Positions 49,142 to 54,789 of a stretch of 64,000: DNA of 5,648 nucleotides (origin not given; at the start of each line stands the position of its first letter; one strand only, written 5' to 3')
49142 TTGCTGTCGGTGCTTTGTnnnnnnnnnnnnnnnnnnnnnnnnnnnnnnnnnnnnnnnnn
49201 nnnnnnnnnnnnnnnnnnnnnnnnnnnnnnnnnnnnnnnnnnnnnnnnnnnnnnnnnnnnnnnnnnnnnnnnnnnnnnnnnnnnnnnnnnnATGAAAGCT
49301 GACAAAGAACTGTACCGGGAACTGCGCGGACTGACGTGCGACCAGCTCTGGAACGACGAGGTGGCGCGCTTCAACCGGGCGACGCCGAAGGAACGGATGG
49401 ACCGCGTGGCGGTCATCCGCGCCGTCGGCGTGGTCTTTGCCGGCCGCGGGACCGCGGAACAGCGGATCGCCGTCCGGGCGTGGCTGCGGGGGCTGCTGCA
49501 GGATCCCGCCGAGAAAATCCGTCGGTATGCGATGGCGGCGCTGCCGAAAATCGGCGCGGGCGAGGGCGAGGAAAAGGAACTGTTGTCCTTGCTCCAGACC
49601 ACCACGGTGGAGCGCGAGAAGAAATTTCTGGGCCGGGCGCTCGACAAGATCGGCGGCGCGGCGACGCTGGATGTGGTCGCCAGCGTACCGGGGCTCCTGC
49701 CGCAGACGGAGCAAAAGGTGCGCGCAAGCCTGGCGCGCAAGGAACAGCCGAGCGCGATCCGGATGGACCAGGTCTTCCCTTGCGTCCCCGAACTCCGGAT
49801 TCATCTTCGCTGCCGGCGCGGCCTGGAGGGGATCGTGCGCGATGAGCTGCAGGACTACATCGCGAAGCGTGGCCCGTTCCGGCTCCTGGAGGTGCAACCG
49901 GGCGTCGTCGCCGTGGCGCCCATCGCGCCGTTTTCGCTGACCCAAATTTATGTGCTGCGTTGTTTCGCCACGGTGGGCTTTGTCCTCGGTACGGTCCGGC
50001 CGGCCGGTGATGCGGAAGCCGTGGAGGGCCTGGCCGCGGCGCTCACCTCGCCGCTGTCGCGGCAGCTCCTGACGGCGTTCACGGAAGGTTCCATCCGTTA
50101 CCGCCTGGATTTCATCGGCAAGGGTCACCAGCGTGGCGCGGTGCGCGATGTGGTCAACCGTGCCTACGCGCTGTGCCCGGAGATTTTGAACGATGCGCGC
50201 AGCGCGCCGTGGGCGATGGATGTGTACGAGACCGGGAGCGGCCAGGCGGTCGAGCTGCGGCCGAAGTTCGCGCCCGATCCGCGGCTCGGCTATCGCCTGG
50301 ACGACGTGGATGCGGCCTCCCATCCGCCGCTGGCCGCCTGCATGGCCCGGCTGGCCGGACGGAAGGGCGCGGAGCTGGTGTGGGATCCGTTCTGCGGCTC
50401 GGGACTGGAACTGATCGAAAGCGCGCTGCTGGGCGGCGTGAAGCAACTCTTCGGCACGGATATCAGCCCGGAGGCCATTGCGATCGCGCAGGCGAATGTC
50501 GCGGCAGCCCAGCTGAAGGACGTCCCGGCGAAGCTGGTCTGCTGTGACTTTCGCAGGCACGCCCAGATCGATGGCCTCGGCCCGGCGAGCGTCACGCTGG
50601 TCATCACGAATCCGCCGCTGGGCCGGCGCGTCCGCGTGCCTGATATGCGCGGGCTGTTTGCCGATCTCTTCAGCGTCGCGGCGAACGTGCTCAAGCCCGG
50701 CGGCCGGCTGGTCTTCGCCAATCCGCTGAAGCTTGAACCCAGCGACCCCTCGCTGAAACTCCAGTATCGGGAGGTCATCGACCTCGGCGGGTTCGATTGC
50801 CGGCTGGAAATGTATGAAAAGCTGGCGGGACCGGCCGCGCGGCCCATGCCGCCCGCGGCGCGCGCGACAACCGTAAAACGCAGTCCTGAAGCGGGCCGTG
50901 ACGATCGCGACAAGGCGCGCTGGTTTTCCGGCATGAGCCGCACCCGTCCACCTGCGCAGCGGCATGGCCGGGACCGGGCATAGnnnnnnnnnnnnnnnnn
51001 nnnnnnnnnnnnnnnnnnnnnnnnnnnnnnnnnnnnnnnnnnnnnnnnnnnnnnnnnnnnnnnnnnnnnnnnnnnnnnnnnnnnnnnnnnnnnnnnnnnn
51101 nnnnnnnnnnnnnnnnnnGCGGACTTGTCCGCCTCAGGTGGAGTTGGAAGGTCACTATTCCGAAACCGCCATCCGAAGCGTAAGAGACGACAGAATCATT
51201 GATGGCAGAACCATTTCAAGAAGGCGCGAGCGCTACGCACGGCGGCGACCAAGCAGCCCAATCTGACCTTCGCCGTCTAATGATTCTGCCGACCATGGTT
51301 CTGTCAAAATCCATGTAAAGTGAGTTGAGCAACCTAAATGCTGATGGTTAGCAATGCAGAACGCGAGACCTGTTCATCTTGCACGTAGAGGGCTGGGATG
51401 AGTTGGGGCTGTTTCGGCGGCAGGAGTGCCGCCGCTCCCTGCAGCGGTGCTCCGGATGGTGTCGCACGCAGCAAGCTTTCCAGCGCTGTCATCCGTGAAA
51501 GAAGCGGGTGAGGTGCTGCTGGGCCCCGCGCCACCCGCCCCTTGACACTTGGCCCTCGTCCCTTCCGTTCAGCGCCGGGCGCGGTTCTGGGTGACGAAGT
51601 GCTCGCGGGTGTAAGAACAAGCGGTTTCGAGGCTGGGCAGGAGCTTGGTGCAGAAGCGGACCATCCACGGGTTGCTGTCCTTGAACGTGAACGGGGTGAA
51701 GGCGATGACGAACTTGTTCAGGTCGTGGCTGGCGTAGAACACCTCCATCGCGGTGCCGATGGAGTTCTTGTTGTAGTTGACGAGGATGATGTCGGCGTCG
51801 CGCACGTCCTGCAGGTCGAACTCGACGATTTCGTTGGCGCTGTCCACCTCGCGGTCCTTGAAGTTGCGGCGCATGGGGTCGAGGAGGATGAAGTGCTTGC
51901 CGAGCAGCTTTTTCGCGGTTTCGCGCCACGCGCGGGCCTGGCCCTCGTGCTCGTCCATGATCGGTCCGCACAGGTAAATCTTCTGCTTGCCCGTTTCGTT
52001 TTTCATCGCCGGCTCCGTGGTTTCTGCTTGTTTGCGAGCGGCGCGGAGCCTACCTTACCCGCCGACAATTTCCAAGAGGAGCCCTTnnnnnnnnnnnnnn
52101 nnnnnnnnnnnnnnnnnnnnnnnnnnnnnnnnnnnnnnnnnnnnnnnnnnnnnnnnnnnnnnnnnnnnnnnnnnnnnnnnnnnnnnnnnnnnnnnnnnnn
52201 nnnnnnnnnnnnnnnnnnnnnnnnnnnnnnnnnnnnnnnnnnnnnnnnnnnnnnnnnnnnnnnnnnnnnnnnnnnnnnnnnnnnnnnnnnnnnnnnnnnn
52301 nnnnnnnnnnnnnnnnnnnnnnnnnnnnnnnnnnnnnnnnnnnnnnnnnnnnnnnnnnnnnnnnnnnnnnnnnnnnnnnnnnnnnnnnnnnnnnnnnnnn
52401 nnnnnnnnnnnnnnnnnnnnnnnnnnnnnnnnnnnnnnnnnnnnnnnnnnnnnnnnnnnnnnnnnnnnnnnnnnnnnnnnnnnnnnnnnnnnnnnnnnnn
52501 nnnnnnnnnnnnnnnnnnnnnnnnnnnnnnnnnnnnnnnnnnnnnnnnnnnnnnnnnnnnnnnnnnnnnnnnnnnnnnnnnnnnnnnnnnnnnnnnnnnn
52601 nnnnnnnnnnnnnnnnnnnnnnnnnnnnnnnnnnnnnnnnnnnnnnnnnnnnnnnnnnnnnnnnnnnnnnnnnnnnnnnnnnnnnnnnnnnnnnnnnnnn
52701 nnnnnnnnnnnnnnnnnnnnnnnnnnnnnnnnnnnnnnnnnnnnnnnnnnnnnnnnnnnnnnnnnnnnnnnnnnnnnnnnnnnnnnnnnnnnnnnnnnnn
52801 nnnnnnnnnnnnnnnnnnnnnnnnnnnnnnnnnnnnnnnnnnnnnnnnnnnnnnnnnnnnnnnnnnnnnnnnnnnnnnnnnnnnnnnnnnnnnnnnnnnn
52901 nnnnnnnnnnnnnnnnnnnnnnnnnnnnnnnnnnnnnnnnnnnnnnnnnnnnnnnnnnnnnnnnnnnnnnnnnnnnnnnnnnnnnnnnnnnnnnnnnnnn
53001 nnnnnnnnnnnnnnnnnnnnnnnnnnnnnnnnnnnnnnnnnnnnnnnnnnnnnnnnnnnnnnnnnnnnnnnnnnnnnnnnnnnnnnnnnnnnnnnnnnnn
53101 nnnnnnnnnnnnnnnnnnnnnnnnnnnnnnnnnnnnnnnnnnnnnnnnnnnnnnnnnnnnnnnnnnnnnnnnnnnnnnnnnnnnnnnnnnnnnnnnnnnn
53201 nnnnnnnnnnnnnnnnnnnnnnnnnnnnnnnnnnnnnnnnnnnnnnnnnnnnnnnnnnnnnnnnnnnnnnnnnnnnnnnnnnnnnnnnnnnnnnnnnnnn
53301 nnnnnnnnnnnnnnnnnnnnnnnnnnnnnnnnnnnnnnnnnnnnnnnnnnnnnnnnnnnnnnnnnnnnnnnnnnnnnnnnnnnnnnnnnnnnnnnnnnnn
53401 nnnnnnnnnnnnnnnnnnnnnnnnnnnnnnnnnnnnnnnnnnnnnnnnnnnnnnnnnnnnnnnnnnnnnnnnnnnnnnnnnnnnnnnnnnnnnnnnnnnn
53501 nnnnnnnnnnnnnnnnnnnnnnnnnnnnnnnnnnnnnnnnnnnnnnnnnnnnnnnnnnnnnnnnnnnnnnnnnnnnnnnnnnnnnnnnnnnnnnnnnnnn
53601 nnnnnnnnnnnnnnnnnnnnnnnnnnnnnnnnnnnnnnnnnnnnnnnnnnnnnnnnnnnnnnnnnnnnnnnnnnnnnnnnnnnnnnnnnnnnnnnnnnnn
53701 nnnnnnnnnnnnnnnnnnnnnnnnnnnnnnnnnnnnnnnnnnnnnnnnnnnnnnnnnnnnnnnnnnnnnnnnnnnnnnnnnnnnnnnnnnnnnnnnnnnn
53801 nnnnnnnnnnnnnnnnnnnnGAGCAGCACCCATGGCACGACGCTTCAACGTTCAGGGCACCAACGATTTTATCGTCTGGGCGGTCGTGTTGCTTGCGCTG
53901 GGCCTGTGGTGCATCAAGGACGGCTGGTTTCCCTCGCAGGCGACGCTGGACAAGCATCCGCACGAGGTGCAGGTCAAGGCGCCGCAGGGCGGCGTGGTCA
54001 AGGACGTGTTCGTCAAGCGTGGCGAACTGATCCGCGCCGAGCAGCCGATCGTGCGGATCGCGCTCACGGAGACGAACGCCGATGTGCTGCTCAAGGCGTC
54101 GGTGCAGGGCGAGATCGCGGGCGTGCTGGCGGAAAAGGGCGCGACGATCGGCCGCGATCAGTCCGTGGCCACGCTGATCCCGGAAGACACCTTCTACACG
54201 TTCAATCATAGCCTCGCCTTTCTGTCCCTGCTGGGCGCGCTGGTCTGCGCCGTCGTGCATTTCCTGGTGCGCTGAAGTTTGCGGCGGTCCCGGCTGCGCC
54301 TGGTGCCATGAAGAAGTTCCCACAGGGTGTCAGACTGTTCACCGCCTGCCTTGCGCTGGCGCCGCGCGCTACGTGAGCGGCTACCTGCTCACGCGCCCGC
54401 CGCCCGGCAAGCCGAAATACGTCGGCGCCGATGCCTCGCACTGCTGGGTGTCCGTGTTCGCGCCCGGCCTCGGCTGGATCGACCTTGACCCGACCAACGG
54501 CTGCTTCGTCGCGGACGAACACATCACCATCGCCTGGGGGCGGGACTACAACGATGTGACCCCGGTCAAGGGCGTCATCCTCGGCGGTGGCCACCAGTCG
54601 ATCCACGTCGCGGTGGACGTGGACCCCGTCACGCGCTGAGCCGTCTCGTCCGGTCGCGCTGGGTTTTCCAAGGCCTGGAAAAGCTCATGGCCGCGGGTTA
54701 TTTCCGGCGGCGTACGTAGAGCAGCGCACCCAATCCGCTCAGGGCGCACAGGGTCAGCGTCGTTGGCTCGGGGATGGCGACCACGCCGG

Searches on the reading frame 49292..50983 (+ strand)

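Call 87: search_protein_families(library=pfam, proteins=[window:49292-50983:+], max_evalue=0.01)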
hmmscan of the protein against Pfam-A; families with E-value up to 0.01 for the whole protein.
window:49292-50983:+ (563 aa): 9 families
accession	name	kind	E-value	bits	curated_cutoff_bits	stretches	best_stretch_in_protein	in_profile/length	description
PF01170.24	UPF0020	-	7.4e-17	62.1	22.3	1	333-477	2-166/197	RMKL-like, methyltransferase domain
PF13847.12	Methyltransf_31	-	2.4e-07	30.9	27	1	362-479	6-113/145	Methyltransferase domain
PF05175.20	MTS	-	3.3e-07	30.6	23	1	363-475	35-138/170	Methyltransferase small domain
PF13649.12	Methyltransf_25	-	2.9e-06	28.3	27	1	365-471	3-97/97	Methyltransferase domain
PF08241.18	Methyltransf_11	-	1.5e-05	26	21.2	1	368-475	5-95/95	Methyltransferase domain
PF06325.19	PrmA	-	0.0003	20.8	22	1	344-410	145-211/296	Ribosomal protein L11 methyltransferase (PrmA)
PF09445.16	Methyltransf_15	-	0.00088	19.3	22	1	361-444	2-82/165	RNA cap guanine-N2 methyltransferase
PF11599.14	AviRa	-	0.0012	18.8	25.7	1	349-403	41-97/232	RRNA methyltransferase AviRa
PF08242.18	Methyltransf_12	-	0.008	17.3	30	0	368-473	5-98/98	Methyltransferase domain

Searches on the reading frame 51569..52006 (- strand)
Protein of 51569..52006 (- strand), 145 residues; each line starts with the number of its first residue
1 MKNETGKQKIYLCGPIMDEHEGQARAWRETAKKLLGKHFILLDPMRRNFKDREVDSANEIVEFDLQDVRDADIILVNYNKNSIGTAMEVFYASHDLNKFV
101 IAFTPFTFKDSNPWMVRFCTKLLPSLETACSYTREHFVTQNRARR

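Call 87: search_protein_families(library=pfam, proteins=[window:51569-52006:-], max_evalue=0.01)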
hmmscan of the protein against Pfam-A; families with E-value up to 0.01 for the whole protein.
window:51569-52006:- (145 aa): 3 families
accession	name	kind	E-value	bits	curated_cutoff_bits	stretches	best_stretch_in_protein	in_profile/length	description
PF05014.21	Nuc_deoxyrib_tr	-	6.2e-09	36.5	28.8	1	10-105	1-98/117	Nucleoside 2-deoxyribosyltransferase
PF15891.11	Nuc_deoxyri_tr2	-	4.7e-08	33.8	30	1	8-103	2-102/105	Nucleoside 2-deoxyribosyltransferase like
PF14359.12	DUF4406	-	0.009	16.8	22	0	9-94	2-84/91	Domain of unknown function (DUF4406)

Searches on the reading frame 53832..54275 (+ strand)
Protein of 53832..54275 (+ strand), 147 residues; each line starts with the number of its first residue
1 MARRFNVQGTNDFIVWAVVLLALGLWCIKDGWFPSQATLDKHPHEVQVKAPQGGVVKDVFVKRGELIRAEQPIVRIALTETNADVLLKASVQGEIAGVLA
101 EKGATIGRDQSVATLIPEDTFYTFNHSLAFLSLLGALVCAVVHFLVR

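Call 87: search_protein_families(library=pfam, proteins=[window:53832-54275:+], max_evalue=0.01)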
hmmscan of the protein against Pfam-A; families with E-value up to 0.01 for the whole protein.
window:53832-54275:+ (147 aa): 3 families
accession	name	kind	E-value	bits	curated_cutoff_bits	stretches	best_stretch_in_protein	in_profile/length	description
PF00364.28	Biotin_lipoyl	-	1.4e-07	31.7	22.1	1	45-76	42-73/73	Biotin-requiring enzyme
PF13437.12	HlyD_3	-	3.3e-07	31.4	22.2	0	48-77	2-31/106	HlyD family secretion protein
PF16576.10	HlyD_D23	-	0.00099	18.9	30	1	38-78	101-141/214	Barrel-sandwich domain of CusB or HlyD membrane-fusion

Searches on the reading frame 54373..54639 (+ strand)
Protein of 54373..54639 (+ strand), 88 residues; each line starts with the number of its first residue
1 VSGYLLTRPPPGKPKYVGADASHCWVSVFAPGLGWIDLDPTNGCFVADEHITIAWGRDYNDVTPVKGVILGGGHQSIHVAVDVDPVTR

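Call 87: search_protein_families(library=pfam, proteins=[window:54373-54639:+], max_evalue=0.01)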
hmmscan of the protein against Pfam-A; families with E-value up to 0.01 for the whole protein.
window:54373-54639:+ (88 aa): 1 family
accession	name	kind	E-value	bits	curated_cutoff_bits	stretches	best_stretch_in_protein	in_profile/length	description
PF01841.26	Transglut_core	-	0.0052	17.5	23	1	13-40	84-108/108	Transglutaminase-like superfamily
